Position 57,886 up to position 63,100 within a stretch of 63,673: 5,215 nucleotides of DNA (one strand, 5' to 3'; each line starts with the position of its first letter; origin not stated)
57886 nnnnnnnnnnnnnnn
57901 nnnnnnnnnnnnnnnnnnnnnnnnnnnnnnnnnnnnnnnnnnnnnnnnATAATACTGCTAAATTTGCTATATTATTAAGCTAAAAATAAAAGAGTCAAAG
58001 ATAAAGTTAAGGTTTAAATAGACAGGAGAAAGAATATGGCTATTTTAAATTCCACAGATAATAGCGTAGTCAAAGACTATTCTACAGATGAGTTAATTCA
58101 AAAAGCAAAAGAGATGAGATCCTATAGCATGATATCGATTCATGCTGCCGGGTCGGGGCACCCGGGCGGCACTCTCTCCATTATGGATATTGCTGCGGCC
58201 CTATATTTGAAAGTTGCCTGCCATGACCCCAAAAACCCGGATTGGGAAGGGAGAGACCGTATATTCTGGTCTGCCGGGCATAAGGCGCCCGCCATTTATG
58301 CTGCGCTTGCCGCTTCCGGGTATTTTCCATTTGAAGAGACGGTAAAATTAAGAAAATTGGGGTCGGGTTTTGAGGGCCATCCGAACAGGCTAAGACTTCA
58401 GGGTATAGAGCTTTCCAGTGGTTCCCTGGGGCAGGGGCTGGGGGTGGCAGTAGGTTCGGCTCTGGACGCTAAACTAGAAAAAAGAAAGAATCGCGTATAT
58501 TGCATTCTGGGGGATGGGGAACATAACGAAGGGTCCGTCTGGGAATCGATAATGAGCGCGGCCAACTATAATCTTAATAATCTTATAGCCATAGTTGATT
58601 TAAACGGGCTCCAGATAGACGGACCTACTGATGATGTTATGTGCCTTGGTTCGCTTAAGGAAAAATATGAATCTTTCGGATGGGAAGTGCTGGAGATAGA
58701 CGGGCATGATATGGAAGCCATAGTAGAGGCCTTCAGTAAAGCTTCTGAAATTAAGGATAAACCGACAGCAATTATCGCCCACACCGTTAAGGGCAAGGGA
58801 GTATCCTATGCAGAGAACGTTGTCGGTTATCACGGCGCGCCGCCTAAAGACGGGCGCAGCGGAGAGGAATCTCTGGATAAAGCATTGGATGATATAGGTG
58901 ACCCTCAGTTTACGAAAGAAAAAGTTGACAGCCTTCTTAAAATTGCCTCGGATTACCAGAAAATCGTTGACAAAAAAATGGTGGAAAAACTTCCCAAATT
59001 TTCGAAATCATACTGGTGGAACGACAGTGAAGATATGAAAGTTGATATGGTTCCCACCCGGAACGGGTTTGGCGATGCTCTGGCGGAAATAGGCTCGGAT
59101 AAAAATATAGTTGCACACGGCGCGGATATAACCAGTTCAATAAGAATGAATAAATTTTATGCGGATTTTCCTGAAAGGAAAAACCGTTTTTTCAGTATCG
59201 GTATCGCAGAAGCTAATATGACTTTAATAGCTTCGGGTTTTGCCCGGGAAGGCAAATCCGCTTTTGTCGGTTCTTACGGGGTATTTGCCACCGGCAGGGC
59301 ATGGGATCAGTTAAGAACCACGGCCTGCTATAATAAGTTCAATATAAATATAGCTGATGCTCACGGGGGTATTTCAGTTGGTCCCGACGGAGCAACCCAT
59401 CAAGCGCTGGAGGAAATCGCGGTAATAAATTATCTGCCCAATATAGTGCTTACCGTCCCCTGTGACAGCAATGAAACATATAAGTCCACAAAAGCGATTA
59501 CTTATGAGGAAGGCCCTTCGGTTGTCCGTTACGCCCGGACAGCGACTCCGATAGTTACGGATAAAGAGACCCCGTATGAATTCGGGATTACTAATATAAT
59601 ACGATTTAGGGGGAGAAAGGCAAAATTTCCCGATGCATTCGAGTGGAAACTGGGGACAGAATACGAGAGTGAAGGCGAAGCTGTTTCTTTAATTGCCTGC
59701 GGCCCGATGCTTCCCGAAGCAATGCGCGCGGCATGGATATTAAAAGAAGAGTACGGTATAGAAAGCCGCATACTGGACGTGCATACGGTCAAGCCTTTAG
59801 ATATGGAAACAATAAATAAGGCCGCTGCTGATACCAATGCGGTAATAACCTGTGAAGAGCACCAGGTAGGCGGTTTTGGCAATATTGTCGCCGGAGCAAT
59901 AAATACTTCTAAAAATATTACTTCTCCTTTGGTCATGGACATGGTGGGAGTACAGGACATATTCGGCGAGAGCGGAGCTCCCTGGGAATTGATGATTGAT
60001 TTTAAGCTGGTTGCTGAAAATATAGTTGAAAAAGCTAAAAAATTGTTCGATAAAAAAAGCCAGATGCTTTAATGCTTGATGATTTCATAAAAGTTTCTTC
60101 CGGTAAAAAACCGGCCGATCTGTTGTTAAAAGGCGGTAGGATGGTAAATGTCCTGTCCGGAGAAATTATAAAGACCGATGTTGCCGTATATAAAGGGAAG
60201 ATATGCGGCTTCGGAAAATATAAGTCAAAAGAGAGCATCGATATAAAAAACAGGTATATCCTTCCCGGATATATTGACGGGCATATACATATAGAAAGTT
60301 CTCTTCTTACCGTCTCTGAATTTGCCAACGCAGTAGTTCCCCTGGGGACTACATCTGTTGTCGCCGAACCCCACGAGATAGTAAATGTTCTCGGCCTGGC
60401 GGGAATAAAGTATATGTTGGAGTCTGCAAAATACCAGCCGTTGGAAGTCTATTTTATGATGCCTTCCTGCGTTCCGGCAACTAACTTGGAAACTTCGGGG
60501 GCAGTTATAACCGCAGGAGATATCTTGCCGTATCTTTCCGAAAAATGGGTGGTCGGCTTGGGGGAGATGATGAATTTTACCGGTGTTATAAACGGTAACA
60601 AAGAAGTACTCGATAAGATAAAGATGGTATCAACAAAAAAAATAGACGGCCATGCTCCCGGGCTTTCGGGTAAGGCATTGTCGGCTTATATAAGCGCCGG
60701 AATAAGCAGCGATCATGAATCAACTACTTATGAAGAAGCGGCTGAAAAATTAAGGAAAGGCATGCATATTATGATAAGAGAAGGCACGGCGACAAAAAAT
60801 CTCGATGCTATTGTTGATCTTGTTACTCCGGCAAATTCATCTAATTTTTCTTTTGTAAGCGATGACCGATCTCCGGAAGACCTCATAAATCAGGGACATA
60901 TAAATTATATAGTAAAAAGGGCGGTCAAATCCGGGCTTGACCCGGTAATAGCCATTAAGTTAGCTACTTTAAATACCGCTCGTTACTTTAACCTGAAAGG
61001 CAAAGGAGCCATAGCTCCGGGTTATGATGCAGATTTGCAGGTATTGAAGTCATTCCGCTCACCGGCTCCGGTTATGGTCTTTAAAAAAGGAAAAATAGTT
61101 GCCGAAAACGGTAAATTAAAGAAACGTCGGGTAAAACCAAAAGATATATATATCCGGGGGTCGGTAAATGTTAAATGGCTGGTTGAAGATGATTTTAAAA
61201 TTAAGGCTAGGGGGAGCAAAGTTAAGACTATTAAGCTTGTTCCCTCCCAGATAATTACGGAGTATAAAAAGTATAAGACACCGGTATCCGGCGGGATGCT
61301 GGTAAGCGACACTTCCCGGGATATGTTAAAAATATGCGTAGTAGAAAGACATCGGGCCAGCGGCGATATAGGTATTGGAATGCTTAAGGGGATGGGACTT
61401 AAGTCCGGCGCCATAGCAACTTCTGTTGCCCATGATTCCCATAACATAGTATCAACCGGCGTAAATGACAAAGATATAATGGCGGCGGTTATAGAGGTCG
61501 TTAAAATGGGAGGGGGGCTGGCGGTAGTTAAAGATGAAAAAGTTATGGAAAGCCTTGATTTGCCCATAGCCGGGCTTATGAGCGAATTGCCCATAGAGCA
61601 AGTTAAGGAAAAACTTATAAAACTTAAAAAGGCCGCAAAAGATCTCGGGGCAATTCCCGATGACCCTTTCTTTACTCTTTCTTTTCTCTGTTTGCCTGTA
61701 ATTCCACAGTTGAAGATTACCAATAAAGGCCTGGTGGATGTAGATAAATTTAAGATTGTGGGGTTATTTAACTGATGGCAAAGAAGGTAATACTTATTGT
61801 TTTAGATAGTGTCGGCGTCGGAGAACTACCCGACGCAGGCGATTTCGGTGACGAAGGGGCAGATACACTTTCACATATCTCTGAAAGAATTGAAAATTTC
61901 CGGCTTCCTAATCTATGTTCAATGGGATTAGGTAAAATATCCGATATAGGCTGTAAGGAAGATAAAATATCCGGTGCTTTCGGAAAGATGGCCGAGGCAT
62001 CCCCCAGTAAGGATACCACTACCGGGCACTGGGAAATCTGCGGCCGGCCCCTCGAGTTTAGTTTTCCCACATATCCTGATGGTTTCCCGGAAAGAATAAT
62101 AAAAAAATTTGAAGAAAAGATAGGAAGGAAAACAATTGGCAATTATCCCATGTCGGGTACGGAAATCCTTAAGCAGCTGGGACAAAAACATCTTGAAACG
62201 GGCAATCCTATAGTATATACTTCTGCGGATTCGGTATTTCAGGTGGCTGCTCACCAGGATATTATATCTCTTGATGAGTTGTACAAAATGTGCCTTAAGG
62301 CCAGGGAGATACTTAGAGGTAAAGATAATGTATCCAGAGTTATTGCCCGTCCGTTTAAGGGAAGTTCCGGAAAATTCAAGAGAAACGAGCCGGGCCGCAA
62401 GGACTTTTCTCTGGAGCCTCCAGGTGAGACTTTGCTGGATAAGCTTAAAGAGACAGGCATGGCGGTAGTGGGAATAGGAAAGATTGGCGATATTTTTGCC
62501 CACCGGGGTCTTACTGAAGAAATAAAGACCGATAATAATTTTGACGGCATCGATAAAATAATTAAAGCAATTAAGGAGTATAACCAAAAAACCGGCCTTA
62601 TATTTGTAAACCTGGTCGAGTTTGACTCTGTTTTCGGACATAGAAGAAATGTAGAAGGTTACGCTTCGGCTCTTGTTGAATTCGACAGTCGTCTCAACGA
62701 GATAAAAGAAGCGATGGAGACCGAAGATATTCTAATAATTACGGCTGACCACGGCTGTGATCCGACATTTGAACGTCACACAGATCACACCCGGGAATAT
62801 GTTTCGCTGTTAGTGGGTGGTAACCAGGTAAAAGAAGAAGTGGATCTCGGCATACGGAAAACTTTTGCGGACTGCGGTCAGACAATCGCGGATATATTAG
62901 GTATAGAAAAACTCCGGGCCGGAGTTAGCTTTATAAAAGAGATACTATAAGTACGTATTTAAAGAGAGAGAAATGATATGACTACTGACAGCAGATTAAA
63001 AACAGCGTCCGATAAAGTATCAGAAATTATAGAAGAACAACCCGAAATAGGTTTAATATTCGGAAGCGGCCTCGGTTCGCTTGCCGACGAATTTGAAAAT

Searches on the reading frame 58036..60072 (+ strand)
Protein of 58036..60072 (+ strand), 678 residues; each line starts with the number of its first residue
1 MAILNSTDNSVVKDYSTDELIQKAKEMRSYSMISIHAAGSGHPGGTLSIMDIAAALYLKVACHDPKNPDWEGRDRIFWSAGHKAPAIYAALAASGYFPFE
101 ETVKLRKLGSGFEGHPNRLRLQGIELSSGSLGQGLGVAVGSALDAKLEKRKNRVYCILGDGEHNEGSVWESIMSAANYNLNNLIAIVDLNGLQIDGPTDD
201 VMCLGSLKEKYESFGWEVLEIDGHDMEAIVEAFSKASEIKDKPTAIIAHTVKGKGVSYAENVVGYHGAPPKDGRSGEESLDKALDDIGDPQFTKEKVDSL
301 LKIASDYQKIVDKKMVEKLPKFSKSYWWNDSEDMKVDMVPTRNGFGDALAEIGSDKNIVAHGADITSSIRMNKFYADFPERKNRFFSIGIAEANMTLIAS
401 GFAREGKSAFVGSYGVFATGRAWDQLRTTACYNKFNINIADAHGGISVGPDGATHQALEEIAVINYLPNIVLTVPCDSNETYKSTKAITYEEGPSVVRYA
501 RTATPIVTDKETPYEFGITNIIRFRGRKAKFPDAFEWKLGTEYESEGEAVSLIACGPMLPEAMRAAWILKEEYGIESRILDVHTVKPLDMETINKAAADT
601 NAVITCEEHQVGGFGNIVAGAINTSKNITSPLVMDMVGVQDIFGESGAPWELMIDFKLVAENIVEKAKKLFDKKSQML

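Call 20: search_protein_families(library=pfam, proteins=[window:58036-60072:+])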
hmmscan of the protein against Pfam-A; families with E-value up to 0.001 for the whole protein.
window:58036-60072:+ (678 aa): 7 families
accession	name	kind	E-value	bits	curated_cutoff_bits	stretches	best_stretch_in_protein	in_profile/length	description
PF00456.26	Transketolase_N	-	1.1e-55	189.4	22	1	24-272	6-265/334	Transketolase, thiamine diphosphate binding domain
PF02779.29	Transket_pyr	-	5.3e-30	104.8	27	1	339-504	3-172/174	Transketolase, pyrimidine binding domain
PF02780.25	Transketolase_C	-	7.6e-21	74.7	25.9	1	542-663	4-124/124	Transketolase, C-terminal domain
PF13292.11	DXP_synthase_N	-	6e-11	42.6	21.2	1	11-195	9-176/274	1-deoxy-D-xylulose-5-phosphate synthase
PF00676.26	E1_dh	-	6.3e-08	32.4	22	1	127-238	99-209/300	Dehydrogenase E1 component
PF09364.15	XFP_N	-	3.5e-07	29.8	23.7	1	132-235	139-246/364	XFP N-terminal domain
PF02775.26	TPP_enzyme_C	-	9.7e-05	22.6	21.9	1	128-188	27-81/151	Thiamine pyrophosphate enzyme, C-terminal TPP binding domain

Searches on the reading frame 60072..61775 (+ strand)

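Call 20: search_protein_families(library=pfam, proteins=[window:60072-61775:+])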
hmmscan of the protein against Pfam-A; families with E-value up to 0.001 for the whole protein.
window:60072-61775:+ (567 aa): 3 families
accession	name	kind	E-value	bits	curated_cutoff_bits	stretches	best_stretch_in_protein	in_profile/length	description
PF13382.11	Adenine_deam_C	-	3.3e-65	219.1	27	1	393-561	1-169/169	Adenine deaminase C-terminal domain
PF01979.26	Amidohydro_1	-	7.8e-37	127.7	25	1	62-343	1-345/345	Amidohydrolase family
PF07969.17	Amidohydro_3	-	1.2e-08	35.3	29.7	1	294-343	412-471/472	Amidohydrolase family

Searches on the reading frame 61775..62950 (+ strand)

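Call 20: search_protein_families(library=pfam, proteins=[window:61775-62950:+])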
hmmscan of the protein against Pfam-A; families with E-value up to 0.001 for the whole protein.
window:61775-62950:+ (391 aa): 2 families
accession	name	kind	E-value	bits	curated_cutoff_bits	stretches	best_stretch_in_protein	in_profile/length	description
PF01676.23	Metalloenzyme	-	1.6e-39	136.4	24.3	1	3-379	1-252/252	Metalloenzyme superfamily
PF01663.27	Phosphodiest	-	0.00083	19.5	23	0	246-344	130-237/342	Type I phosphodiesterase / nucleotide pyrophosphatase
